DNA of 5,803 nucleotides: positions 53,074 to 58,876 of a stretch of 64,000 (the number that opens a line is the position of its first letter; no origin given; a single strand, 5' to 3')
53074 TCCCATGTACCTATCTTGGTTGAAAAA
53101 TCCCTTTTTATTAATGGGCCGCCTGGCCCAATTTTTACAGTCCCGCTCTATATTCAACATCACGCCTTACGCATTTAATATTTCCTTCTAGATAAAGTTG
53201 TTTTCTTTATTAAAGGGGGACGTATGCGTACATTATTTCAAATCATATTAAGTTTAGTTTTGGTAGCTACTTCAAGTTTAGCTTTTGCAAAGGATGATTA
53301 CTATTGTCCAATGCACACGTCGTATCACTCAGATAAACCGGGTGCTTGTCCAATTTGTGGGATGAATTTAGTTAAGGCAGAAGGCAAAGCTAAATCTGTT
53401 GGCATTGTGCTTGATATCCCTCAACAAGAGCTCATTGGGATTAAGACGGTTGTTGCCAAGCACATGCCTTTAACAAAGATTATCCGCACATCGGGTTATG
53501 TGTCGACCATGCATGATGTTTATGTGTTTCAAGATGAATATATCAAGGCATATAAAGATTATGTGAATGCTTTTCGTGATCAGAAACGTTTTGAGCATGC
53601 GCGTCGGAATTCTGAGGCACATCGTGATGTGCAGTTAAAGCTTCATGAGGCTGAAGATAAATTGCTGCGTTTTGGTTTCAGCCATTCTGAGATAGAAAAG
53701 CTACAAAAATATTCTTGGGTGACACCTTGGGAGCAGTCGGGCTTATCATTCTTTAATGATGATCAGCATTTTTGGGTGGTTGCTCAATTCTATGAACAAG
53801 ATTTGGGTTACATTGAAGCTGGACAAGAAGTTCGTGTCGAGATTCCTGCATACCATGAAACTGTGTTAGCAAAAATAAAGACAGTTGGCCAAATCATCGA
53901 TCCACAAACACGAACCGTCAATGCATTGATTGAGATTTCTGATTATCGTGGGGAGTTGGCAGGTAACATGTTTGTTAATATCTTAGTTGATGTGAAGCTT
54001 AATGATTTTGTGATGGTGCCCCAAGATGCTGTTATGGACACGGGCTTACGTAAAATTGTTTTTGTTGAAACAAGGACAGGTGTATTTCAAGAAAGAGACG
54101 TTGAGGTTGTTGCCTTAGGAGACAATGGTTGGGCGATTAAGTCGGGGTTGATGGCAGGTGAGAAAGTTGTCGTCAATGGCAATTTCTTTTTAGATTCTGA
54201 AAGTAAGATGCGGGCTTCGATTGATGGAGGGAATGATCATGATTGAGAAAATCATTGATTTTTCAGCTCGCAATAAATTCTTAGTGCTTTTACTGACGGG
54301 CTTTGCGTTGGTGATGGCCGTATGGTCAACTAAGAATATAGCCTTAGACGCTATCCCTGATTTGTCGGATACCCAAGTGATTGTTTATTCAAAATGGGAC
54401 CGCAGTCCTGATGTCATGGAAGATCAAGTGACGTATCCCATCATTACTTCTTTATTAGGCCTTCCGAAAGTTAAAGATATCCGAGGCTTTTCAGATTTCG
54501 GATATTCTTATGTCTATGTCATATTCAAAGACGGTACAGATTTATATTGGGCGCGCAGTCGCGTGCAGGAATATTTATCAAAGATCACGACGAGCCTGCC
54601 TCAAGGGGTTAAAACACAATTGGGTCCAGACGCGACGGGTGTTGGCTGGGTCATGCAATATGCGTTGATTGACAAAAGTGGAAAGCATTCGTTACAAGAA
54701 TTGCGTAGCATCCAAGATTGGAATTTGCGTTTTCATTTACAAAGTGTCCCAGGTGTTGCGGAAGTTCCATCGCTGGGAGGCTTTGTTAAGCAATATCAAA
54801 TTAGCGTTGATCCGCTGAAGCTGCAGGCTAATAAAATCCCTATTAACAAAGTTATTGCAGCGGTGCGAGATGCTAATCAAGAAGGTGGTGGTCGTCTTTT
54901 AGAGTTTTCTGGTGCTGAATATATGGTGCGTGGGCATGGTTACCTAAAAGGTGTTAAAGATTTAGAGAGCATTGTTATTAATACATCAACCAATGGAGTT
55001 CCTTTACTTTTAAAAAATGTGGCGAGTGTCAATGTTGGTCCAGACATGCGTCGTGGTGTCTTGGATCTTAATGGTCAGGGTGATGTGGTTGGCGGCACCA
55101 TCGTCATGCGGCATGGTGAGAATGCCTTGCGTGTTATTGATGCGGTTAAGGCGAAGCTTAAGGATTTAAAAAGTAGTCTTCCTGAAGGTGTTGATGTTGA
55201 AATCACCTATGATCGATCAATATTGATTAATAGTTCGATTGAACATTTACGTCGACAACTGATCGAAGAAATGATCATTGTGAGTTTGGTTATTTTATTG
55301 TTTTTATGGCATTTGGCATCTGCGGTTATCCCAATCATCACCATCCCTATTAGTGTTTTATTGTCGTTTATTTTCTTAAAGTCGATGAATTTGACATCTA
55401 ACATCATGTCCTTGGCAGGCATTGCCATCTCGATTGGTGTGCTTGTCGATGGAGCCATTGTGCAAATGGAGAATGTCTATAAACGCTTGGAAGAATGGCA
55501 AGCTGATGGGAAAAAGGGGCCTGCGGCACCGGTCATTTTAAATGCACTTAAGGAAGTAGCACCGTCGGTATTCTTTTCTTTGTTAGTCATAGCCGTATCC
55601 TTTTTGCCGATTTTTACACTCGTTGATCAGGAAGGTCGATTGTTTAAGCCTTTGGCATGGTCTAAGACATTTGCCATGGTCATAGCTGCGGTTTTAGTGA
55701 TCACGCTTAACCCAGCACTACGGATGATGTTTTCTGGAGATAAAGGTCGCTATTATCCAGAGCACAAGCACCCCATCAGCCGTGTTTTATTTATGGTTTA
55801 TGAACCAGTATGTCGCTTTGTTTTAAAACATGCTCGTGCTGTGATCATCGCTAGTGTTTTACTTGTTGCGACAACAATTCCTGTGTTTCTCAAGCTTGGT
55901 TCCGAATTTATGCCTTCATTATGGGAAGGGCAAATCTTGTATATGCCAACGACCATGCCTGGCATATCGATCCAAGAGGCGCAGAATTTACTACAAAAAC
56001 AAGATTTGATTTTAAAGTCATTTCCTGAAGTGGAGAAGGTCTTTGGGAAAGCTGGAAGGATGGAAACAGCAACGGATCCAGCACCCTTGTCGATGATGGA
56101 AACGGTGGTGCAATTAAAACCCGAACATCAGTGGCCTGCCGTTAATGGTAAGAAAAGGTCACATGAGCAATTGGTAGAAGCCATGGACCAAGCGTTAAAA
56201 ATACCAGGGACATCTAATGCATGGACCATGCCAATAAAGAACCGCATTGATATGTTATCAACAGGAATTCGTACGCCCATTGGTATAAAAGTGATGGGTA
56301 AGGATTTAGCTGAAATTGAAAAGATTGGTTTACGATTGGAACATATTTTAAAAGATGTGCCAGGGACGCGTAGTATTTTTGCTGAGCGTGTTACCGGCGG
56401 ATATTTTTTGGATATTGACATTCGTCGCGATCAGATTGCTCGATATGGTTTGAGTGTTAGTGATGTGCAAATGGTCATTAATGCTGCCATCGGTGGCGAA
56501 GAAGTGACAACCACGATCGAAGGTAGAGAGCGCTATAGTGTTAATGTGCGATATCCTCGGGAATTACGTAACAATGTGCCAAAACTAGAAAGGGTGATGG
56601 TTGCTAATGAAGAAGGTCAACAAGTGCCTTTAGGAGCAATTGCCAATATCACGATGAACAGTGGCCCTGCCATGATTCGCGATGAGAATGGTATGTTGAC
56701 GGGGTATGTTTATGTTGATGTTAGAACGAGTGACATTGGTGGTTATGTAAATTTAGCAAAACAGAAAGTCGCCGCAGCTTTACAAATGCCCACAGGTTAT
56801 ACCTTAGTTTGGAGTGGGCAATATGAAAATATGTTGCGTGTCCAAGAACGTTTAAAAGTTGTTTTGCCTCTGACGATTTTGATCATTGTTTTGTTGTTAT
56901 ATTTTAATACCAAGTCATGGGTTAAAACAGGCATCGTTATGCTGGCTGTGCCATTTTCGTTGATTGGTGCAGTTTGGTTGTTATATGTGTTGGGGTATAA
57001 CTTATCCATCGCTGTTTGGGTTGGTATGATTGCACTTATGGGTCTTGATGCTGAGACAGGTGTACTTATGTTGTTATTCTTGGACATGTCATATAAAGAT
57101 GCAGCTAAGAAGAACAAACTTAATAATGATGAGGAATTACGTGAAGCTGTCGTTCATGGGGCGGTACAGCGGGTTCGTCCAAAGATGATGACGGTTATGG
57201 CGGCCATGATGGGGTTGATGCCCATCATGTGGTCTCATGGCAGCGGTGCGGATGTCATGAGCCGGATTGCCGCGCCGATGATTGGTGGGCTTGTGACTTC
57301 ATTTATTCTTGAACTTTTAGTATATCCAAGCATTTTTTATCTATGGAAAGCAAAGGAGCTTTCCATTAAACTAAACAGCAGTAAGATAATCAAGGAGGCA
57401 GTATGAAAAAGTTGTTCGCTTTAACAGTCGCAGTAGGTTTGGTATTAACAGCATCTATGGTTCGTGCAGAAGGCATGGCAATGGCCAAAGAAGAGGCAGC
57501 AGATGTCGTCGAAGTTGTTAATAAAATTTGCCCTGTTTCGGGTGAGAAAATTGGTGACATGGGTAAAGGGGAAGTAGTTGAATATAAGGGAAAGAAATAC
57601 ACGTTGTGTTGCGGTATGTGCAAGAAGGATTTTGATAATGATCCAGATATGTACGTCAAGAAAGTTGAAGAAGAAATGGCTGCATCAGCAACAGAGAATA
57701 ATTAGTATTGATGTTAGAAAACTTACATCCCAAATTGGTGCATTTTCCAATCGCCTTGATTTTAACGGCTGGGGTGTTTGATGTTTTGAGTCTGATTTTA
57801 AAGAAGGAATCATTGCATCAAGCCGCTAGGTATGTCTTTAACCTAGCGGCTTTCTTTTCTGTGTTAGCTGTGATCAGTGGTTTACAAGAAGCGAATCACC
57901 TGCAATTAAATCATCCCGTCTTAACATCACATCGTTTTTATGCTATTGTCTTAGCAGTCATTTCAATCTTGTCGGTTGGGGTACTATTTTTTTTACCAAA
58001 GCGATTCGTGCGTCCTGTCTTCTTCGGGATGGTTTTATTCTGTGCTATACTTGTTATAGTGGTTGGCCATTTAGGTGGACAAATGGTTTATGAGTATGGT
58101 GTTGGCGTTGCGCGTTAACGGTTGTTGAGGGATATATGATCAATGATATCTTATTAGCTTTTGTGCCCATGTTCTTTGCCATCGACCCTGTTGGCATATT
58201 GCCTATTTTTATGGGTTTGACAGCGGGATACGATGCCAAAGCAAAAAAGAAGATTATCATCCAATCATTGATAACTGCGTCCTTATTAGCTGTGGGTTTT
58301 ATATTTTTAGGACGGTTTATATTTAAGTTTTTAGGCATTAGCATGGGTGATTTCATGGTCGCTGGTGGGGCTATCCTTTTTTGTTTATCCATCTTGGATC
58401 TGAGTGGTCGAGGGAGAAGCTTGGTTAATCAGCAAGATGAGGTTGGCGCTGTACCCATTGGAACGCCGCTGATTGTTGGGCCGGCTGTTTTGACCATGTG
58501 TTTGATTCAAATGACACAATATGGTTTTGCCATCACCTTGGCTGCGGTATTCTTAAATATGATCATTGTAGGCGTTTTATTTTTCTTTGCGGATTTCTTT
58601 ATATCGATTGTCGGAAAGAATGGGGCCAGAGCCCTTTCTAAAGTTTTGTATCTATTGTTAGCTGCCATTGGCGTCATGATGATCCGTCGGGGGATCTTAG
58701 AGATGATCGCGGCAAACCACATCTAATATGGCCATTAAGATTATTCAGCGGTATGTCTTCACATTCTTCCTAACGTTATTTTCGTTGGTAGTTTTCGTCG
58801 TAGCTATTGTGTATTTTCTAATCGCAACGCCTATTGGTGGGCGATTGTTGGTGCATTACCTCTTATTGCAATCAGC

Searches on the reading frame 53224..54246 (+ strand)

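Call 60: search_protein_families(library=pfam, proteins=[window:53224-54246:+], max_evalue=0.00001)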
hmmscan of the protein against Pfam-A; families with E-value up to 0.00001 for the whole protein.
window:53224-54246:+ (340 aa): 3 families
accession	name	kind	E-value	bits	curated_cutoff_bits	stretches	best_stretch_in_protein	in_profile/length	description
PF16576.10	HlyD_D23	-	5.8e-18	65.4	30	1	178-251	140-214/214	Barrel-sandwich domain of CusB or HlyD membrane-fusion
PF19335.5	HMBD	-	3.1e-12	46.6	23.6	1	26-51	2-27/28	Heavy metal binding domain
PF13437.12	HlyD_3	-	3e-06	28.3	22.2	0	179-241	32-96/106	HlyD family secretion protein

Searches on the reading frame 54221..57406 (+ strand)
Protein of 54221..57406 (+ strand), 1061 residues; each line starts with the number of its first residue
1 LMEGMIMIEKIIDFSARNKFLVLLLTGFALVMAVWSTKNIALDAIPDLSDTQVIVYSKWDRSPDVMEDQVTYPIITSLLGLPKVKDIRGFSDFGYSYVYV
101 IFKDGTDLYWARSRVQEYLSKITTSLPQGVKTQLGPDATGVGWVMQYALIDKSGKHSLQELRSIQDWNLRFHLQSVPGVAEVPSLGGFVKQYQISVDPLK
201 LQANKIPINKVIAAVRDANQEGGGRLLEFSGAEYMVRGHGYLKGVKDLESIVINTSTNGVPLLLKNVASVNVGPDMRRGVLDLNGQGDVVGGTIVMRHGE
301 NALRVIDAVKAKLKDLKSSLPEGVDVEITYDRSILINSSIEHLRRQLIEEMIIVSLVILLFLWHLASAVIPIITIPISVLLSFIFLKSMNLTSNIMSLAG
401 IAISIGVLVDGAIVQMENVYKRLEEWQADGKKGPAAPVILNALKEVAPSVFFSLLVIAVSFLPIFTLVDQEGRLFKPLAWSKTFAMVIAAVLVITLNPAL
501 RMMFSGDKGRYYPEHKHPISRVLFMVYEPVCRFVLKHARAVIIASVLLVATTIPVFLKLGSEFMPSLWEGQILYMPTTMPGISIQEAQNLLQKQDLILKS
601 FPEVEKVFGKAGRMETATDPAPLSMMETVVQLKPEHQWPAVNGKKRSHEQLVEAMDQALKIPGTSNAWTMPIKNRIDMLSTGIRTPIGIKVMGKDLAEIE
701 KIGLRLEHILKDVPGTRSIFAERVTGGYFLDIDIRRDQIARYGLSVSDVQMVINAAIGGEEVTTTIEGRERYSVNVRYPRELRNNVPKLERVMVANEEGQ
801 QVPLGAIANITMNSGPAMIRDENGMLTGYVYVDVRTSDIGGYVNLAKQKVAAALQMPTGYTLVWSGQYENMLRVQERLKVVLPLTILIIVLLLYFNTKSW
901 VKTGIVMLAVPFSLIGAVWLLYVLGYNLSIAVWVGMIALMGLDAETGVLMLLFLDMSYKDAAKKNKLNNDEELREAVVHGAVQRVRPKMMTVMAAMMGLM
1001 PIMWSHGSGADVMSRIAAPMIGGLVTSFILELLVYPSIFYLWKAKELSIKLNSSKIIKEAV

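Call 60: search_protein_families(library=pfam, proteins=[window:54221-57406:+], max_evalue=0.00001)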
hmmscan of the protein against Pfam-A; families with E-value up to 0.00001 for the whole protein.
window:54221-57406:+ (1061 aa): 2 families
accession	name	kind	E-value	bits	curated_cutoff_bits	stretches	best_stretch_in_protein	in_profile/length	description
PF00873.25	ACR_tran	-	1.3e-224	748.6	28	1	11-1041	1-1019/1021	AcrB/AcrD/AcrF family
PF03176.21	MMPL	-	5.7e-07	29.2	20.5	1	301-507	102-305/333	MMPL family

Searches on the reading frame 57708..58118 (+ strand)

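Call 60: search_protein_families(library=pfam, proteins=[window:57708-58118:+], max_evalue=0.00001)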
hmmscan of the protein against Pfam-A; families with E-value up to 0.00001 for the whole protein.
window:57708-58118:+ (136 aa): 1 family
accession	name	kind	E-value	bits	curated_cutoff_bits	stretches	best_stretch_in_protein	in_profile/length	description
PF09990.14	DUF2231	-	1.1e-19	71.4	26.4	1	5-135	3-138/139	Predicted membrane protein (DUF2231)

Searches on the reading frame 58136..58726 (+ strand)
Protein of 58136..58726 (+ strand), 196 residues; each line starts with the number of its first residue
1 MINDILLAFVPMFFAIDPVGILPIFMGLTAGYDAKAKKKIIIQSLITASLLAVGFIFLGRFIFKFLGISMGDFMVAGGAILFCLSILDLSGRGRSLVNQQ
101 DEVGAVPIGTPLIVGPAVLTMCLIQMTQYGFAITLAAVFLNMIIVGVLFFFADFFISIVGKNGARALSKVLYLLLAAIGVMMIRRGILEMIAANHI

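Call 60: search_protein_families(library=pfam, proteins=[window:58136-58726:+], max_evalue=0.00001)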
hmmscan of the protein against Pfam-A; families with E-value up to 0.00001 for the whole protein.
window:58136-58726:+ (196 aa): 1 family
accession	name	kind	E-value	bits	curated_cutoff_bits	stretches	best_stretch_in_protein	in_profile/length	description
PF01914.23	MarC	-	3.1e-34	118.6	23.9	1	4-191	3-203/203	MarC family integral membrane protein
